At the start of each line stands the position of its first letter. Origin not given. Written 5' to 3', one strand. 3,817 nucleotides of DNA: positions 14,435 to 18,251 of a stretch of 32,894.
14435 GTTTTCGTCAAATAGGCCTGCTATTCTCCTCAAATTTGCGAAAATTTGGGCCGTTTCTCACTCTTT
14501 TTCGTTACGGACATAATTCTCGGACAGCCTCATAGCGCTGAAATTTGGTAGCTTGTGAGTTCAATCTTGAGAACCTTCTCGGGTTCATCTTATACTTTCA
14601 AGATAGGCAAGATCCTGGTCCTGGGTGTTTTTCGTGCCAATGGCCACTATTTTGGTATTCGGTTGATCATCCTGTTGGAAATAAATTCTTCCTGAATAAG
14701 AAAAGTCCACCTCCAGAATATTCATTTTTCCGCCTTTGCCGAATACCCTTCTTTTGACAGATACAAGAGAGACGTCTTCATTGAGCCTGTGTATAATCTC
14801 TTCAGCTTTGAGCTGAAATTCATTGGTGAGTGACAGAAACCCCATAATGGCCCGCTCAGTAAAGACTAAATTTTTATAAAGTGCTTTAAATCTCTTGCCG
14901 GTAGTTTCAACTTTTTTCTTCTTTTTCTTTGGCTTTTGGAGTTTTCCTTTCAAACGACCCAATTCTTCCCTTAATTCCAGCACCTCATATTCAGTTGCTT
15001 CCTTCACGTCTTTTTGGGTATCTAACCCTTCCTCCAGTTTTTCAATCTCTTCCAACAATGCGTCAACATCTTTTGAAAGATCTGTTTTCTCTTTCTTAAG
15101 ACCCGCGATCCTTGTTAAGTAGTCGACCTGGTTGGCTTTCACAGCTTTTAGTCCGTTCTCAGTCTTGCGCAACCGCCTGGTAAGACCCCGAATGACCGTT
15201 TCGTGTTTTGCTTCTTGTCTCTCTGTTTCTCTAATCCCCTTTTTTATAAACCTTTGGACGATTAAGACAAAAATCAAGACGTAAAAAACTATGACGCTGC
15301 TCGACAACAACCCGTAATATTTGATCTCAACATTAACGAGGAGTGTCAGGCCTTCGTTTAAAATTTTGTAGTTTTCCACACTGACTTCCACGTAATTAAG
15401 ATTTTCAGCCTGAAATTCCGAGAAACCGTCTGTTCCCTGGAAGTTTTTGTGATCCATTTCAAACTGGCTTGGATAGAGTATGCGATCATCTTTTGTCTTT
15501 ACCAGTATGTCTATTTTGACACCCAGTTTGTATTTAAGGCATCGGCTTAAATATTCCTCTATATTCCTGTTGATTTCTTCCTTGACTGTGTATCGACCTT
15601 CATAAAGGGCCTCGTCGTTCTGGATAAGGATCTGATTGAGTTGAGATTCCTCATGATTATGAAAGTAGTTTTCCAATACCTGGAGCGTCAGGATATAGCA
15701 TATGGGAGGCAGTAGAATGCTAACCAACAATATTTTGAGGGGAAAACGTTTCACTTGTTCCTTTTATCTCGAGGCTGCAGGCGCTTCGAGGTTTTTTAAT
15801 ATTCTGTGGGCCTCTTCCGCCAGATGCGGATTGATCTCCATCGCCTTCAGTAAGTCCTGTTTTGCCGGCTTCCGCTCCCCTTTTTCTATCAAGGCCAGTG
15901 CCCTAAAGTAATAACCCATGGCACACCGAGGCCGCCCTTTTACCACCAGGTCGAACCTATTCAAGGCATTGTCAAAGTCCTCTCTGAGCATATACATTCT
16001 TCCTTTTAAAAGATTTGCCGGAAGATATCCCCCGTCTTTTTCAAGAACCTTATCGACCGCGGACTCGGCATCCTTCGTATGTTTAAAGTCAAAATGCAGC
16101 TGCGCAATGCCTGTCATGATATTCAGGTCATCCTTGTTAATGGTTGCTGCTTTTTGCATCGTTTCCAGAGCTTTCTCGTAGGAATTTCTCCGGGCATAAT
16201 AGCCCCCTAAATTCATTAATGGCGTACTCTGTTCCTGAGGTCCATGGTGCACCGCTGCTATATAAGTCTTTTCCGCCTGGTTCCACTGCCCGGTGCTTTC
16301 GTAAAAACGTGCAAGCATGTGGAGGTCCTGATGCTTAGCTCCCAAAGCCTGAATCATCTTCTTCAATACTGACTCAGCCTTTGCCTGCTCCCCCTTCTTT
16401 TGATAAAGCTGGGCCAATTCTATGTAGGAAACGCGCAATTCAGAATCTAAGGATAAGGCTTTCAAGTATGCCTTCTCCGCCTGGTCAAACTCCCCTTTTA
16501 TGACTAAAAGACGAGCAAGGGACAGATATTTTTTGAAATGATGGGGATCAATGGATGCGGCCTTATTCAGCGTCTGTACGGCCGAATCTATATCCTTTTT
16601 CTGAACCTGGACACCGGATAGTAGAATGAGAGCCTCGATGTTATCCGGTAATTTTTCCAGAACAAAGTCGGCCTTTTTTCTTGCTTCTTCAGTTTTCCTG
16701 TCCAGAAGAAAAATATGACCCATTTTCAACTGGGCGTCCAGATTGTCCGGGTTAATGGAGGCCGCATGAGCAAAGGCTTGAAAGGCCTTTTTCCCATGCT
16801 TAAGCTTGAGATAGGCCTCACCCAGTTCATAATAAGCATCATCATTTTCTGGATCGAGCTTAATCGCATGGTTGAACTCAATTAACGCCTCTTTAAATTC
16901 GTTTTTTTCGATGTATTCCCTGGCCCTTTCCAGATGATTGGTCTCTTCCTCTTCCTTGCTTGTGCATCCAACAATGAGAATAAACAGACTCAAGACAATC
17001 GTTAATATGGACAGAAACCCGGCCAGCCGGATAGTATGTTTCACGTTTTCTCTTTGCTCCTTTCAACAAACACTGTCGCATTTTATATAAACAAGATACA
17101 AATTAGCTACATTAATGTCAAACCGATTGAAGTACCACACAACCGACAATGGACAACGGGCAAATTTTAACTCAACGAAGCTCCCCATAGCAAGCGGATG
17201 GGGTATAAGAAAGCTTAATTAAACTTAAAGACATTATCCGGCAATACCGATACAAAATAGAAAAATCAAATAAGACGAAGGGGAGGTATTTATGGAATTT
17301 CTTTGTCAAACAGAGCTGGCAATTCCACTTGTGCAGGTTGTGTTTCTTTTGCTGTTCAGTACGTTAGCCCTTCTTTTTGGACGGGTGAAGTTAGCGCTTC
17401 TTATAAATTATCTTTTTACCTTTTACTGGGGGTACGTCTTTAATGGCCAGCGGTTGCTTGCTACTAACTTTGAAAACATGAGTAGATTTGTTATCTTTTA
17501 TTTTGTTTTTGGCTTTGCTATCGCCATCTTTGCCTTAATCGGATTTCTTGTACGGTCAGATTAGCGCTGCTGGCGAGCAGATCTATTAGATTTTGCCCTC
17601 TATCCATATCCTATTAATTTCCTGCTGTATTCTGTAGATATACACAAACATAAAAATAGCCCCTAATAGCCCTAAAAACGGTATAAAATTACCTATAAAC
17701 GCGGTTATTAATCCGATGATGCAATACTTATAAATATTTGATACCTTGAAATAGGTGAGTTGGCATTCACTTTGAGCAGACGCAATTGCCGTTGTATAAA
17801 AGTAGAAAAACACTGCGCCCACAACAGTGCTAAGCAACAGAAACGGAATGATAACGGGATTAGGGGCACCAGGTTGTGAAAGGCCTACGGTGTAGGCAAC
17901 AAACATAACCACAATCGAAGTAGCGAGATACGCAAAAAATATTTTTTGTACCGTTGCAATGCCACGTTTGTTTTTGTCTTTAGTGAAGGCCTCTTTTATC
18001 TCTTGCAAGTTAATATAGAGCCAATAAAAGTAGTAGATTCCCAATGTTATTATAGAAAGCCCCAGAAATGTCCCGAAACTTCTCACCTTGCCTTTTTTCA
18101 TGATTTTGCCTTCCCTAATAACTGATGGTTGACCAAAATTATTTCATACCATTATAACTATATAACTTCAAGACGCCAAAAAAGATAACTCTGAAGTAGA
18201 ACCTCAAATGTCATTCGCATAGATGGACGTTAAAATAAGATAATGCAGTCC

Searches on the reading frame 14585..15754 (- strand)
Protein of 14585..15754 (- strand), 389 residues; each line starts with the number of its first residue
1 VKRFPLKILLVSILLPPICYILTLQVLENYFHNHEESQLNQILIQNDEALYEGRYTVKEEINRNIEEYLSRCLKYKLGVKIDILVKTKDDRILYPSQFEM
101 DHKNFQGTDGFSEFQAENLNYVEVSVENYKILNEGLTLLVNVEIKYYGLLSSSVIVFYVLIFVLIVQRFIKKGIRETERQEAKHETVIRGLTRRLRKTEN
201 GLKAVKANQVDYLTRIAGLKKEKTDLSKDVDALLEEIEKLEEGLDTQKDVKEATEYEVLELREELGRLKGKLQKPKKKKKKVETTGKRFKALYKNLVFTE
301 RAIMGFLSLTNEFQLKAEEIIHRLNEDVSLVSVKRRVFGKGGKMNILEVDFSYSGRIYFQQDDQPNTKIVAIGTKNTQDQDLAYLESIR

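Call 60: search_protein_families(library=pfam, proteins=[window:14585-15754:-], max_evalue=0.00001)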
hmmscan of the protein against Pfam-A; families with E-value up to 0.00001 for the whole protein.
window:14585-15754:- (389 aa): 0 families

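Call 61: search_protein_families(library=pfam, proteins=[window:14585-15754:-], max_evalue=0.01)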
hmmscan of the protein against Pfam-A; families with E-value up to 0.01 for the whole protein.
window:14585-15754:- (389 aa): 2 families
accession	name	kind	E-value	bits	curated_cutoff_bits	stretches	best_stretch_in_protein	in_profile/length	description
PF07888.16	CALCOCO1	-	0.00044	19.7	36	1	185-304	135-254/496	Calcium binding and coiled-coil domain (CALCOCO1) like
PF07889.17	DUF1664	-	0.0034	17.9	34.6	1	219-277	50-108/124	Protein of unknown function (DUF1664)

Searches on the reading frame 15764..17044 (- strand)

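Call 60: search_protein_families(library=pfam, proteins=[window:15764-17044:-], max_evalue=0.00001)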
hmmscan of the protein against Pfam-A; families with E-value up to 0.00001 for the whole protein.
window:15764-17044:- (426 aa): 21 families
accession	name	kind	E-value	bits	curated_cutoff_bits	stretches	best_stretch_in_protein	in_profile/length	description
PF07719.23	TPR_2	-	1.2e-33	112.9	27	0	69-101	2-34/34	Tetratricopeptide repeat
PF13181.12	TPR_8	-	4.5e-32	107.9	25.7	0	69-101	2-34/34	Tetratricopeptide repeat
PF14559.12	TPR_19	-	1.9e-31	108.6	25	2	115-177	4-65/68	Tetratricopeptide repeat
PF23914.1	TPR_CcmH_CycH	-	7.6e-26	91.3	42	2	45-162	27-147/158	Cytochrome c-type biogenesis protein H TPR domain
PF13414.12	TPR_11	-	2.7e-25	88.2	26.8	1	42-81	2-41/42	TPR repeat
PF13432.12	TPR_16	-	6.1e-25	87.7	32.7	1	38-100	1-63/65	Tetratricopeptide repeat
PF13428.12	TPR_14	-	5.5e-24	82.7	23.5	0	37-76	4-43/44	Tetratricopeptide repeat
PF00515.34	TPR_1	-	2.4e-22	78.2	27.8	0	173-201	4-32/34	Tetratricopeptide repeat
PF13431.12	TPR_17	-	1.4e-19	69.1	24.4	0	57-82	2-27/34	Tetratricopeptide repeat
PF13424.12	TPR_12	-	1.6e-17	63.9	30.1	0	173-229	6-70/77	Tetratricopeptide repeat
PF13176.12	TPR_7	-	3e-15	55.4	27.9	0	241-271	2-34/36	Tetratricopeptide repeat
PF12895.13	ANAPC3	-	3.4e-15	56.5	27.2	0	124-195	11-81/82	Anaphase-promoting complex, cyclosome, subunit 3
PF13371.12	TPR_9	-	3.3e-13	49.9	35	0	44-105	5-66/73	Tetratricopeptide repeat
PF25062.1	ARM_TT21_N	-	2.2e-12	47.6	40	1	47-189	75-221/222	Tetratricopeptide repeat protein 21 N-terminal ARM repeat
PF25063.1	ARM_TT21_C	-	2.1e-09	38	35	0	86-202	39-161/209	Tetratricopeptide repeat protein 21 C-terminal ARM domain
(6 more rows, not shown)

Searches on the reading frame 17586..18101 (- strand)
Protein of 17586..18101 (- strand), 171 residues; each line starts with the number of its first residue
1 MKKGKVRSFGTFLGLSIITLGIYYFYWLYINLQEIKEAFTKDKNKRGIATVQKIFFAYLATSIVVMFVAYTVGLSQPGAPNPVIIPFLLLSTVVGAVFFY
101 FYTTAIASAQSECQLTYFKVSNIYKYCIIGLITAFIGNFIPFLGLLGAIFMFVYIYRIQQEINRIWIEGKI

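Call 60: search_protein_families(library=pfam, proteins=[window:17586-18101:-], max_evalue=0.00001)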
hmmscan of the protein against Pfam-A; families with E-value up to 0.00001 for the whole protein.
window:17586-18101:- (171 aa): 1 family
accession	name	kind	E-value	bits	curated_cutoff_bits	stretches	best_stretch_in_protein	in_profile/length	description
PF14018.11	DUF4234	-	5.5e-10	39.7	25.3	1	7-73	1-65/70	Domain of unknown function (DUF4234)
